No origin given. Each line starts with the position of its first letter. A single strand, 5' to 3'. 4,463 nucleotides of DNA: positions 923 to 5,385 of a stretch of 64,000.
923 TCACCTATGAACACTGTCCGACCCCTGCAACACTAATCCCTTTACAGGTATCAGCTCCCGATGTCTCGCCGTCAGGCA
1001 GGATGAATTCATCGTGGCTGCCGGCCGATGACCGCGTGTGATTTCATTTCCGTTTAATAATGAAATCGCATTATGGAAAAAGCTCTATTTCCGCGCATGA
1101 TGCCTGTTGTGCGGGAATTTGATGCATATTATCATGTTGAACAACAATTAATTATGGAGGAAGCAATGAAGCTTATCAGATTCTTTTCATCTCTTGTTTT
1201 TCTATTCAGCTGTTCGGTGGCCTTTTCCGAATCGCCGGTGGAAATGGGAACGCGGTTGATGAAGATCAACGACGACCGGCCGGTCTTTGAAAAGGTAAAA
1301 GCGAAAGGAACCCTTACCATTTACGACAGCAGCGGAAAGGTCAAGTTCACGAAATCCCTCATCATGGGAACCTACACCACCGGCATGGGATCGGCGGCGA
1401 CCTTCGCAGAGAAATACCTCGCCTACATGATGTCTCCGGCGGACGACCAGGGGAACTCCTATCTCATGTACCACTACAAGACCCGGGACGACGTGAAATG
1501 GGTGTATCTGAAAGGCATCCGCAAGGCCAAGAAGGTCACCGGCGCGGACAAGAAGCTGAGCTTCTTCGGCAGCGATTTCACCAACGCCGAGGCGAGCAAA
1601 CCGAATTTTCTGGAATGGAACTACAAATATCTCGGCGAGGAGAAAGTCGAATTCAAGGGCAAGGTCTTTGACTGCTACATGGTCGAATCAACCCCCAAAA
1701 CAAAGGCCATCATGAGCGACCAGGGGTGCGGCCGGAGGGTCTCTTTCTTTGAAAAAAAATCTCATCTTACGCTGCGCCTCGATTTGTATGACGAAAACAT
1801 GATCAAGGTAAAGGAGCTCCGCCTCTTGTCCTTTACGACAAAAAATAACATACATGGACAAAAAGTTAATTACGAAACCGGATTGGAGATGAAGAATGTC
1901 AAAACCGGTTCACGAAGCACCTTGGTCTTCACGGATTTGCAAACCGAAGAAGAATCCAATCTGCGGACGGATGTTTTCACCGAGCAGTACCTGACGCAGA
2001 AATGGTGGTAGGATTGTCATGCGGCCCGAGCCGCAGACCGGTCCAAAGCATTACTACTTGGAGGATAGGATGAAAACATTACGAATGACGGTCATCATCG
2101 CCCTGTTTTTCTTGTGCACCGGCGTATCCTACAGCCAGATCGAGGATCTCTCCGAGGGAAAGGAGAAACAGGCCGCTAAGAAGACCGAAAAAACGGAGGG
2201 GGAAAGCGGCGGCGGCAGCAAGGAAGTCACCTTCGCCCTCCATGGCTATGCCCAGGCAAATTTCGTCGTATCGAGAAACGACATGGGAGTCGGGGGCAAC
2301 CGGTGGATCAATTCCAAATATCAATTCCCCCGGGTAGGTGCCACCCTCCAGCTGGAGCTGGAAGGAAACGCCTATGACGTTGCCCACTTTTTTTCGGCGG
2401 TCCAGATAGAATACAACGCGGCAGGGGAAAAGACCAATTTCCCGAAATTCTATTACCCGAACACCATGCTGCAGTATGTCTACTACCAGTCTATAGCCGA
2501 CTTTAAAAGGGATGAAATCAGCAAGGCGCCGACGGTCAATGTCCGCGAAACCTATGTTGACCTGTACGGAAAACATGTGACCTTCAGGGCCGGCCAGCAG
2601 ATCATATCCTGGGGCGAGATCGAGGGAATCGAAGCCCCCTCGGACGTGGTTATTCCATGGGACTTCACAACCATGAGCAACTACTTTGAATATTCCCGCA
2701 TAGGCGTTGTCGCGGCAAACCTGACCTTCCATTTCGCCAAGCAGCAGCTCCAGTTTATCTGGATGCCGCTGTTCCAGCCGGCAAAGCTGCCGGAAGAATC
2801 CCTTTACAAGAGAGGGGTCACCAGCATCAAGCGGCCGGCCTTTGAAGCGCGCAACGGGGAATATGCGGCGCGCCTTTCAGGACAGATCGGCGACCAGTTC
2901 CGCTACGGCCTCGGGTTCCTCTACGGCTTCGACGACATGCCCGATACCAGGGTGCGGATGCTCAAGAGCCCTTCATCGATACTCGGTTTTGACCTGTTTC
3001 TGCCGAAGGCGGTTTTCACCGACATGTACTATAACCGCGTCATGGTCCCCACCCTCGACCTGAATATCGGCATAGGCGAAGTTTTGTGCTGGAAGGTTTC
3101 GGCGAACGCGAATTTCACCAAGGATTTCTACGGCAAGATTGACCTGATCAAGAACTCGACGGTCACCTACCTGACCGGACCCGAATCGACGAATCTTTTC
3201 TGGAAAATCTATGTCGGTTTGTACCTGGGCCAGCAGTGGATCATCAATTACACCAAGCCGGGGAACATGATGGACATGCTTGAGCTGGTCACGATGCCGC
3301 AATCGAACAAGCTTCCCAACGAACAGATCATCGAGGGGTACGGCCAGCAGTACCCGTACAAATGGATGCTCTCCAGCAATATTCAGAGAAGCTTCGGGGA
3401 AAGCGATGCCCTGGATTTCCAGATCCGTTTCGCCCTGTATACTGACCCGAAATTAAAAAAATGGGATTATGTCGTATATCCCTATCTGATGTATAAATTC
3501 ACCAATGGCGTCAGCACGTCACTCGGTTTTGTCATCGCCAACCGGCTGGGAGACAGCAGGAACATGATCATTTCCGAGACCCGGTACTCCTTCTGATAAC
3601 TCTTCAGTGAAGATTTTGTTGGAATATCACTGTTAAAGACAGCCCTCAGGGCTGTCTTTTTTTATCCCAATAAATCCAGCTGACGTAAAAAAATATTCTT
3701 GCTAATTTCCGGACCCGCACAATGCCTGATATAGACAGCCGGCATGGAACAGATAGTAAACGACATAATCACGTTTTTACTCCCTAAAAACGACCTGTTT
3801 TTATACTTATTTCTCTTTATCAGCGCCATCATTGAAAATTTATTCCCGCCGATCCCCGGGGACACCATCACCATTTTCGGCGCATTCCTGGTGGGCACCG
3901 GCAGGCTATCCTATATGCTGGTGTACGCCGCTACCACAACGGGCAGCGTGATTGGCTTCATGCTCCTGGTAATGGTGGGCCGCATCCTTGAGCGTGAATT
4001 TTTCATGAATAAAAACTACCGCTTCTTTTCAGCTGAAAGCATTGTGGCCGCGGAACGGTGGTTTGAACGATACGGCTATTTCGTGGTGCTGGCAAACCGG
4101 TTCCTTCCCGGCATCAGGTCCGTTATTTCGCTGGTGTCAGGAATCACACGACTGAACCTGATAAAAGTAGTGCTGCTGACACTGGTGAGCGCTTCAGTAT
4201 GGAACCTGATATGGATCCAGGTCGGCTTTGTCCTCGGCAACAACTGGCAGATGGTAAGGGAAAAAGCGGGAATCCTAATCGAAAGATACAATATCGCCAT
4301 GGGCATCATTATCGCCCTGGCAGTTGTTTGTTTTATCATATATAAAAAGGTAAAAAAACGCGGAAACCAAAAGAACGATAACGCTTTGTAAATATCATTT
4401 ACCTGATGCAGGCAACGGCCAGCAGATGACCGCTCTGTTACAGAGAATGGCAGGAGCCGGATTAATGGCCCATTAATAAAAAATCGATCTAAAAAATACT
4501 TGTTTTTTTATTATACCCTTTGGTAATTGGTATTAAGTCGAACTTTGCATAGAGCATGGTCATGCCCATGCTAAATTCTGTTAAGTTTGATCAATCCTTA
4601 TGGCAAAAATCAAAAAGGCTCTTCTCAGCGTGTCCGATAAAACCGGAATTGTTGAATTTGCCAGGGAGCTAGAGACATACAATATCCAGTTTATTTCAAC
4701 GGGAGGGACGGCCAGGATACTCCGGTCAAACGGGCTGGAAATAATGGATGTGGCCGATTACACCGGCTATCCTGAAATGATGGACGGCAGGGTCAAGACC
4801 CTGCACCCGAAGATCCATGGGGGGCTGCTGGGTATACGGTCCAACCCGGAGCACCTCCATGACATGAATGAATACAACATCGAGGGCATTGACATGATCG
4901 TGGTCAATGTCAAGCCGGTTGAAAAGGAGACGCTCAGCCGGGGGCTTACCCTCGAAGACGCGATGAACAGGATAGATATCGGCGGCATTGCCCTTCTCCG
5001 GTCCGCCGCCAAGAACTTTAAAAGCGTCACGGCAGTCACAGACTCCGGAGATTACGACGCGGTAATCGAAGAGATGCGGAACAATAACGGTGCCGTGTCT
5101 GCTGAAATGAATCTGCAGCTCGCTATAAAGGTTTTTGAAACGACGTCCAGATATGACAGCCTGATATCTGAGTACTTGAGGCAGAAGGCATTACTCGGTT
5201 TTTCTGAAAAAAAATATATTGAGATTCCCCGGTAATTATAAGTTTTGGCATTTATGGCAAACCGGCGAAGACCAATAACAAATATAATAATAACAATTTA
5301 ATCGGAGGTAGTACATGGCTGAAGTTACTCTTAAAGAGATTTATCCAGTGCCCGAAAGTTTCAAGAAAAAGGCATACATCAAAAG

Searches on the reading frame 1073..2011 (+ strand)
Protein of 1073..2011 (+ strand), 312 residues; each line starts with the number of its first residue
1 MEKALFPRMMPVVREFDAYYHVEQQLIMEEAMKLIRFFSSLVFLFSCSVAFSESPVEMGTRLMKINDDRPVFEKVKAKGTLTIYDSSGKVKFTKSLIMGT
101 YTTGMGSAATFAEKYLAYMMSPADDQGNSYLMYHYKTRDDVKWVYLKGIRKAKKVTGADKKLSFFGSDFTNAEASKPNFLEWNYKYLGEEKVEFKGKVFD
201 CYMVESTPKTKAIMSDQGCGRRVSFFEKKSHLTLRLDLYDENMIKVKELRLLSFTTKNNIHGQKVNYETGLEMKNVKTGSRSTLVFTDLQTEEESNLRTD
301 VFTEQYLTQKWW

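Call 83: search_protein_families(library=pfam, proteins=[window:1073-2011:+], max_evalue=0.00001)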
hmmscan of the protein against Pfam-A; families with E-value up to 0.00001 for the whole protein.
window:1073-2011:+ (312 aa): 1 family
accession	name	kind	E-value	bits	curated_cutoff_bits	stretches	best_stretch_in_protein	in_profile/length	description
PF17131.11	LolA_like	-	7.1e-30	104.5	30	1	113-308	3-183/184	Outer membrane lipoprotein-sorting protein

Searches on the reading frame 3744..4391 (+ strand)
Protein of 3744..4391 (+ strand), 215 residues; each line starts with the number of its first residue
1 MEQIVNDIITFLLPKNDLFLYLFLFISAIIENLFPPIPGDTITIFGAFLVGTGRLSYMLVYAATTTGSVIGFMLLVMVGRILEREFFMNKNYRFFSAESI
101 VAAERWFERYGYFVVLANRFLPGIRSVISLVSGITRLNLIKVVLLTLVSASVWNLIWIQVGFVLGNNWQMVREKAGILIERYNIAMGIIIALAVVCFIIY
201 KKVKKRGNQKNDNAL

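Call 83: search_protein_families(library=pfam, proteins=[window:3744-4391:+], max_evalue=0.00001)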
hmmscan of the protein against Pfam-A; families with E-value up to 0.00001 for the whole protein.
window:3744-4391:+ (215 aa): 1 family
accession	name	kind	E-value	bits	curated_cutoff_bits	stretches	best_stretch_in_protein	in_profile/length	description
PF09335.16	VTT_dom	-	1.9e-15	57.8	33.9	1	37-161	1-121/123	VTT domain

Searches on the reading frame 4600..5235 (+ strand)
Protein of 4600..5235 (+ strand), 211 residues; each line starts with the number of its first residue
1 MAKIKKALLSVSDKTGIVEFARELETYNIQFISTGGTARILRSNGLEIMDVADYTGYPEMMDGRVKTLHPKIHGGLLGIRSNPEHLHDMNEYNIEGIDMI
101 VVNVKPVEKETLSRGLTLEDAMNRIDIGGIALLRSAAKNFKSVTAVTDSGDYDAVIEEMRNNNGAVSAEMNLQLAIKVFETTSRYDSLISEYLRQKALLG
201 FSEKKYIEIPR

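Call 83: search_protein_families(library=pfam, proteins=[window:4600-5235:+], max_evalue=0.00001)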
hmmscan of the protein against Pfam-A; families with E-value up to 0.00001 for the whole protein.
window:4600-5235:+ (211 aa): 2 families
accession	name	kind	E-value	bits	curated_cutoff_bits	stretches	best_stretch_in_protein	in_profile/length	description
PF02142.27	MGS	-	1.4e-19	70.4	24.1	1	16-130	1-93/94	MGS-like domain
PF01808.24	AICARFT_IMPCHas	-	5.9e-16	59.2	25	1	136-197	1-61/311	AICARFT/IMPCHase bienzyme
